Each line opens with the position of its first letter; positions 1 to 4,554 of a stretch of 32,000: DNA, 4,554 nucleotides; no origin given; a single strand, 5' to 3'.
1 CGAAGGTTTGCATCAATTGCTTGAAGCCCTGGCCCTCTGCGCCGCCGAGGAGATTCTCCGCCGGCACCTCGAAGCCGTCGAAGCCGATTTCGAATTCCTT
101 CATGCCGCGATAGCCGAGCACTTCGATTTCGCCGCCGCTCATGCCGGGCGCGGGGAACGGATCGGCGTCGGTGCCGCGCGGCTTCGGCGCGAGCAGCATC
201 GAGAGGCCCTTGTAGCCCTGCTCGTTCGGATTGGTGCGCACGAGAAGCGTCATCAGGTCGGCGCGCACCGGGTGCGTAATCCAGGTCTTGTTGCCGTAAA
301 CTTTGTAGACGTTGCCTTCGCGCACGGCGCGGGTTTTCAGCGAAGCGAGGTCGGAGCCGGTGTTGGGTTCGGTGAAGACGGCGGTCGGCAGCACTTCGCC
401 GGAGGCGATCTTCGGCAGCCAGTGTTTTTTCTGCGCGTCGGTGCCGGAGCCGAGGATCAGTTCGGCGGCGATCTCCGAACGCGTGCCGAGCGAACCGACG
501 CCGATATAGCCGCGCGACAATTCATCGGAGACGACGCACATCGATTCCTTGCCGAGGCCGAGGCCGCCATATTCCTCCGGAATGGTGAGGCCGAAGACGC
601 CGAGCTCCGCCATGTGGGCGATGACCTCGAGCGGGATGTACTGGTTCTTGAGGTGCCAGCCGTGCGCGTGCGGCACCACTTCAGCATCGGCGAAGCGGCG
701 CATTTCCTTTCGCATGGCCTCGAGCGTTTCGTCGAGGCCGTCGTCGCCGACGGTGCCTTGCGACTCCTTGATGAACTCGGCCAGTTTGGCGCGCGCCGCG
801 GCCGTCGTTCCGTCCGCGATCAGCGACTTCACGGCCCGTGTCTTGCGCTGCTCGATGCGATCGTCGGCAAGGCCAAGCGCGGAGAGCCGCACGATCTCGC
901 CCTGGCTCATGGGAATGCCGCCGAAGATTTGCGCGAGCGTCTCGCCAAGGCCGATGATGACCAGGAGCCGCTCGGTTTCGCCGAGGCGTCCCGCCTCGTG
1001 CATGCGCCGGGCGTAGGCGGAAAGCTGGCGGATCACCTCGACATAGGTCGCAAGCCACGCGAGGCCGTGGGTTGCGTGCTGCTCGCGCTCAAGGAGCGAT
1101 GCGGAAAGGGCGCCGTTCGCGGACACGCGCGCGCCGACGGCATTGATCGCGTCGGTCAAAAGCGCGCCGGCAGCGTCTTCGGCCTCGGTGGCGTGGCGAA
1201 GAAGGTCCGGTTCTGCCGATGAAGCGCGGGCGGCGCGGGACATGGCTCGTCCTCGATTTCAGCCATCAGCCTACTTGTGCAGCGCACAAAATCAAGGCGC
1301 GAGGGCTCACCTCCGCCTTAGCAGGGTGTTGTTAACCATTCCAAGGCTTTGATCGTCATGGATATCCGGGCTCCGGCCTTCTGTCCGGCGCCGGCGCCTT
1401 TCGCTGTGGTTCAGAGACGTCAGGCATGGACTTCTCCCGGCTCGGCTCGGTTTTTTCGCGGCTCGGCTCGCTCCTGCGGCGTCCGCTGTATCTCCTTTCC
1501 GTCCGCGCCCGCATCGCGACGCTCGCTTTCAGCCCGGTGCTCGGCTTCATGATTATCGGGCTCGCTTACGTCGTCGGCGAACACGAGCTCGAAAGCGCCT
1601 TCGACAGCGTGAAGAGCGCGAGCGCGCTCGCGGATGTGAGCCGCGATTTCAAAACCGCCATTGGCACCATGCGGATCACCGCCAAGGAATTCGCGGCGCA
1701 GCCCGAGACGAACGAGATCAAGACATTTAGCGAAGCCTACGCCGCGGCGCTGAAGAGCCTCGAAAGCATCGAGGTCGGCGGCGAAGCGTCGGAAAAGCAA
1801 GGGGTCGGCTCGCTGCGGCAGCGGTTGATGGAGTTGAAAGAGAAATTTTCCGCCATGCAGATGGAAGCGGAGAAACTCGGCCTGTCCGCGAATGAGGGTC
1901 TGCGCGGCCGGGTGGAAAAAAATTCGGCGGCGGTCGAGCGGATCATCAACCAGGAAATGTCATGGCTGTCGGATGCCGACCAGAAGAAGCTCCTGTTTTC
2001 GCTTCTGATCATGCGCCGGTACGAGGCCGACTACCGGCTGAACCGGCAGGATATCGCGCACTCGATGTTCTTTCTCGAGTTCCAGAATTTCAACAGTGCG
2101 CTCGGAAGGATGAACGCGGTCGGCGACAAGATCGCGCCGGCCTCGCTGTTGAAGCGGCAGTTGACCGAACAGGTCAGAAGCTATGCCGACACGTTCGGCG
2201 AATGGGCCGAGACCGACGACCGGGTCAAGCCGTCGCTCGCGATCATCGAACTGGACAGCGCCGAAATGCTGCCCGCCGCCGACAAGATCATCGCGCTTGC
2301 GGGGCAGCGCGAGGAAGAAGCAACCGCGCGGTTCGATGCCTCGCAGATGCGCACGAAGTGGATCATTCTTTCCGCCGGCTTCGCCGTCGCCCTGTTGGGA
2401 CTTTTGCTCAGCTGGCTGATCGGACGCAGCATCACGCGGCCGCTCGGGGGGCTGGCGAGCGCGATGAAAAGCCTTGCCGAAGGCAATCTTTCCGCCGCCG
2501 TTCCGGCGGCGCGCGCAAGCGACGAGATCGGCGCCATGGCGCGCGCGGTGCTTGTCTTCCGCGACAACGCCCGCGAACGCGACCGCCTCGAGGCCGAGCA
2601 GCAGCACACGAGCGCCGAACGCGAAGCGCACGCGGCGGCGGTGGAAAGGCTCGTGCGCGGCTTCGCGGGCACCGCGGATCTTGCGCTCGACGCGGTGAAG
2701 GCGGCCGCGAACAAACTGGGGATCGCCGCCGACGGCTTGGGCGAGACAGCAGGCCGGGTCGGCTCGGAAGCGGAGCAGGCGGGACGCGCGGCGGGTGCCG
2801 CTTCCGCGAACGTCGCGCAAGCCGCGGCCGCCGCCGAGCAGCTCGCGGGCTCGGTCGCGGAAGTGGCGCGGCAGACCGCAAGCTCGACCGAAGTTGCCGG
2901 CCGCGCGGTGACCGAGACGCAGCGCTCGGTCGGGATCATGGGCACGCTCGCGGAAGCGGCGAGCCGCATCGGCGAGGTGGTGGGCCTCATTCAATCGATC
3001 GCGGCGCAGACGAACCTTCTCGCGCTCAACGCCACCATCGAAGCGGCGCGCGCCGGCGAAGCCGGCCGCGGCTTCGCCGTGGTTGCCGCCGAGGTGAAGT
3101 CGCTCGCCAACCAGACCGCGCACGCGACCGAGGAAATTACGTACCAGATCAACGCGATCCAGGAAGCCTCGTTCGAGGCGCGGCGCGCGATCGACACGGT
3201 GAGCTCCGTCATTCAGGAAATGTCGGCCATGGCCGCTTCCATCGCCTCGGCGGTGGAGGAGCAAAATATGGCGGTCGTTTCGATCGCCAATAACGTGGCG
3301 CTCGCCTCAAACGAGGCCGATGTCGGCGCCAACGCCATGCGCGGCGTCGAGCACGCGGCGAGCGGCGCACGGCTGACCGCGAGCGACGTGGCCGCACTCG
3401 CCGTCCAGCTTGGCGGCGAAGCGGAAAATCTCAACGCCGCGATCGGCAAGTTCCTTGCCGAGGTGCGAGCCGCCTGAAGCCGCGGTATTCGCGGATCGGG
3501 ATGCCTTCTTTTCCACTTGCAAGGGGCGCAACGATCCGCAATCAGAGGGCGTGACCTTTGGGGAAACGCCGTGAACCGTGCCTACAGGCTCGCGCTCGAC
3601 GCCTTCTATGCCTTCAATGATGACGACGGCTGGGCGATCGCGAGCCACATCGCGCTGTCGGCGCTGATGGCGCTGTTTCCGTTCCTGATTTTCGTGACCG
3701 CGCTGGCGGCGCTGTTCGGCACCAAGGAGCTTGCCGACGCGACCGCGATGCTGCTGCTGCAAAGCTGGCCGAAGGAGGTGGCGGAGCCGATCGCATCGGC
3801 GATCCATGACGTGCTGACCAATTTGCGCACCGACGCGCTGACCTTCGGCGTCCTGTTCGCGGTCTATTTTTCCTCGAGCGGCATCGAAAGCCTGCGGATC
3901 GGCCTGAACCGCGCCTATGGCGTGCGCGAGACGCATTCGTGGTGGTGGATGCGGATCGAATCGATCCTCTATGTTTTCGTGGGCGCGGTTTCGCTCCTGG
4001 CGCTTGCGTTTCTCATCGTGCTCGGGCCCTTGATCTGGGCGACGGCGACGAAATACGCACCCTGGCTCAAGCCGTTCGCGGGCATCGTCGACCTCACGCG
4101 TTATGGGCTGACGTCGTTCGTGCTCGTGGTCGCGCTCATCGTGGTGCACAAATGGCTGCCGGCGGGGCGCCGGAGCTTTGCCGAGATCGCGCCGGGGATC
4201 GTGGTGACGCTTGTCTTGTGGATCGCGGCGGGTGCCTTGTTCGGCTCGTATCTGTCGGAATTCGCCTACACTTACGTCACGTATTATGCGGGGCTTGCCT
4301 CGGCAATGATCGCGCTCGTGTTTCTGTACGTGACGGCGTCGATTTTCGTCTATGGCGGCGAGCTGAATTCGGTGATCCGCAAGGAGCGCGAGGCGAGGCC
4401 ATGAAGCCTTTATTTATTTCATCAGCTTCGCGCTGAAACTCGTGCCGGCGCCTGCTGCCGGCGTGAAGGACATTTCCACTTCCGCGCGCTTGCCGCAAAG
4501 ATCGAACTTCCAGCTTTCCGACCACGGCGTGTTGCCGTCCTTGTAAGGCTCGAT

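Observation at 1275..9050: Related palindromes (TGC-N3-GCA core) upstream of all three ethylmalonyl-CoA pathway genes: candidate shared operator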

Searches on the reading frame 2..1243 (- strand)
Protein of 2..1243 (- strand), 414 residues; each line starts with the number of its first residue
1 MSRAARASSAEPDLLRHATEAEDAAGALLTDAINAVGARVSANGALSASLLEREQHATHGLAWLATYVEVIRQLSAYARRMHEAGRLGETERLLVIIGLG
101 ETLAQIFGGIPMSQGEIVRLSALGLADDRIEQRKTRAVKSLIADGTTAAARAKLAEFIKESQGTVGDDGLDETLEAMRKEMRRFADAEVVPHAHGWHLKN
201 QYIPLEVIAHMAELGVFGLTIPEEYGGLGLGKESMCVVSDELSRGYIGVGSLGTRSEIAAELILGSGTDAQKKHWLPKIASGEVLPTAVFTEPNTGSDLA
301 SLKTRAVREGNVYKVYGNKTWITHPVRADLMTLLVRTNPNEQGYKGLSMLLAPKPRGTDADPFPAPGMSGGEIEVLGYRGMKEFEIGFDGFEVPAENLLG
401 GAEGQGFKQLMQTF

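Call 7: search_protein_families(library=ncbifam, proteins=[window:2-1243:-])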
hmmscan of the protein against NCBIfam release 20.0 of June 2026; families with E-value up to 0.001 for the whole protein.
window:2-1243:- (414 aa): 19 families
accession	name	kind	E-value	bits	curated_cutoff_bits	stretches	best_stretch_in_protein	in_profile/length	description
NF042972.1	AcrlCoAredClosAcrC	equivalog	1e-39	136.3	640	1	171-412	6-236/378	acryloyl-CoA reductase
NF045552.1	GlutCoADH_Des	equivalog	8.7e-36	123.9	470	1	170-408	5-234/387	glutaryl-CoA dehydrogenase Acd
TIGR03207.1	cyc_hxne_CoA_dh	equivalog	8.4e-34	116.9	575.35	1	170-414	1-234/372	cyclohexanecarboxyl-CoA dehydrogenase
NF042439.1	SulpropCoADesulf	equivalog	3.2e-30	105.1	600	1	179-413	2-230/379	3-sulfinopropanoyl-CoA desulfinase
NF058590.1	AcCoDHFadEBacil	equivalog_domain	2.2e-28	99.1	600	1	170-401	21-241/586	acyl-CoA dehydrogenase FadE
NF045652.1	ProlPCPDhRedW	equivalog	6.6e-28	97.6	650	1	173-407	3-229/376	L-prolyl-[peptidyl-carrier protein] dehydrogenase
NF043006.1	CyhCrbnylCoADH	equivalog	2.2e-24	86.2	650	1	176-414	10-237/380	cyclohexane-1-carbonyl-CoA dehydrogenase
TIGR03204.1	pimC_large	equivalog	4.1e-22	78.6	623.85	1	219-406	57-232/395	pimeloyl-CoA dehydrogenase large subunit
NF053553.1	prodigi_MBC_PigA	equivalog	2.6e-21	76.2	500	1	171-354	6-190/381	prodigiosin MBC biosynthesis dehydrogenase PigA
NF008997.0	PRK12341.1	equivalog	6.9e-20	71.4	537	1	199-414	34-238/382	acyl-CoA dehydrogenase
NF007000.1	PRK09463.1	subfamily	1.2e-18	66.9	600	1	179-307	45-180/726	acyl-CoA dehydrogenase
NF002885.1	PRK03354.1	equivalog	1.1e-16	60.8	540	1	200-414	35-235/378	crotonobetainyl-CoA dehydrogenase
NF009586.0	PRK13026.1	subfamily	1.1e-14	53.8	608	1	196-307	100-215/777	acyl-CoA dehydrogenase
NF049984.1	Rv1679_FadE16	equivalog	4.2e-14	52.5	600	1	202-413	24-222/371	Rv1679 family acyl-CoA dehydrogenase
TIGR04022.1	sulfur_SfnB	equivalog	1.5e-11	43.8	430.9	1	199-337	30-166/391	SfnB family sulfur acquisition oxidoreductase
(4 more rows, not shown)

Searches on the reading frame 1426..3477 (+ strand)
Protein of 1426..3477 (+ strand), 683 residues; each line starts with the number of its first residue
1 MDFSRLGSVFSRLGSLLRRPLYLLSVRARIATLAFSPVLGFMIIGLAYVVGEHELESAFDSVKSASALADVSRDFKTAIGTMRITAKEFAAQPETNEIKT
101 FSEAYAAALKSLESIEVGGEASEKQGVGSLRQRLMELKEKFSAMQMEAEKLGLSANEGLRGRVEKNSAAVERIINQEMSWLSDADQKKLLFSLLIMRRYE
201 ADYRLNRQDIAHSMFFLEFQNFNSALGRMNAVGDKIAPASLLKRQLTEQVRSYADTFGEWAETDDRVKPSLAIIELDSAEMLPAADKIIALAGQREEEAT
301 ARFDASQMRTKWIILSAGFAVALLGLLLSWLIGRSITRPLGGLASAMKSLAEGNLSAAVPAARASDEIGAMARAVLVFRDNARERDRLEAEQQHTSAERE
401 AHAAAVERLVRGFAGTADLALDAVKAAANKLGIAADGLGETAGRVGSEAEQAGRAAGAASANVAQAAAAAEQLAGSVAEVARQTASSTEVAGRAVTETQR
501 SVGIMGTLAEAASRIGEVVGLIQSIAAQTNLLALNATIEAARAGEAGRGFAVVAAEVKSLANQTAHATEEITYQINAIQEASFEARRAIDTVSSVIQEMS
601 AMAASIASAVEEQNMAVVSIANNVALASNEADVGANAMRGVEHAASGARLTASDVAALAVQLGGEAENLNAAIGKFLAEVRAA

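Call 7: search_protein_families(library=ncbifam, proteins=[window:1426-3477:+])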
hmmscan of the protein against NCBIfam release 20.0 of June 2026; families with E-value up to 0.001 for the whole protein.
window:1426-3477:+ (683 aa): 11 families
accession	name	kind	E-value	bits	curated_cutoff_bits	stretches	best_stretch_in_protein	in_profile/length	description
NF058645.1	MCPCtpMPsAe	equivalog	3.1e-25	89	900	1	301-587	194-460/558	methyl-accepting chemotaxis protein CtpM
NF041847.1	transduc_aer2_vibrio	equivalog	2.9e-19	68.8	1200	1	436-622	523-712/804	aerotaxis transducer Aer2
NF007309.0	PRK09793.1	equivalog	4.2e-18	65.6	903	1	459-650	294-496/533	methyl-accepting chemotaxis protein IV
NF050802.1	AspChtxCcaA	equivalog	1.5e-17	63.3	1300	1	462-630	511-686/700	aspartate chemotaxis receptor CcaA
NF047851.1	MCPCitTducer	equivalog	3.8e-16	59.2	900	1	423-648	268-498/553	methyl-accepting chemotaxis citrate transducer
NF011615.0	PRK15041.1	equivalog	2.7e-15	56.1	947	1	427-638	273-489/554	methyl-accepting chemotaxis protein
NF011622.0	PRK15048.1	equivalog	3.7e-14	52.8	900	1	444-650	288-499/553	methyl-accepting chemotaxis protein II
TIGR02956.1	TMAO_torS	equivalog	3.7e-13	48.5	676.5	1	286-411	305-430/967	TMAO reductase system sensor histidine kinase/response regulator TorS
NF007837.0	PRK10549.1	equivalog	8.6e-08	31.3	603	1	297-374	152-225/466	envelope stress sensor histidine kinase BaeS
NF033092.0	HK_WalK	equivalog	5.8e-07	28.5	725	1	308-410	172-268/594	cell wall metabolism sensor histidine kinase WalK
NF012163.2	BaeS_SmeS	equivalog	3.4e-06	26.3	500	1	297-374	152-225/457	sensor histidine kinase efflux regulator BaeS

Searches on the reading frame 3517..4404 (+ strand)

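Call 7: search_protein_families(library=ncbifam, proteins=[window:3517-4404:+])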
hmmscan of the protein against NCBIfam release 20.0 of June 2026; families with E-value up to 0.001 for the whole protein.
window:3517-4404:+ (295 aa): 1 family
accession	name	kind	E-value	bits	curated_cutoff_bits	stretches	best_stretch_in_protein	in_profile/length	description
TIGR00765.1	yihY_not_rbn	subfamily_domain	2.7e-15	56.9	73.15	1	31-288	8-257/259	YihY family inner membrane protein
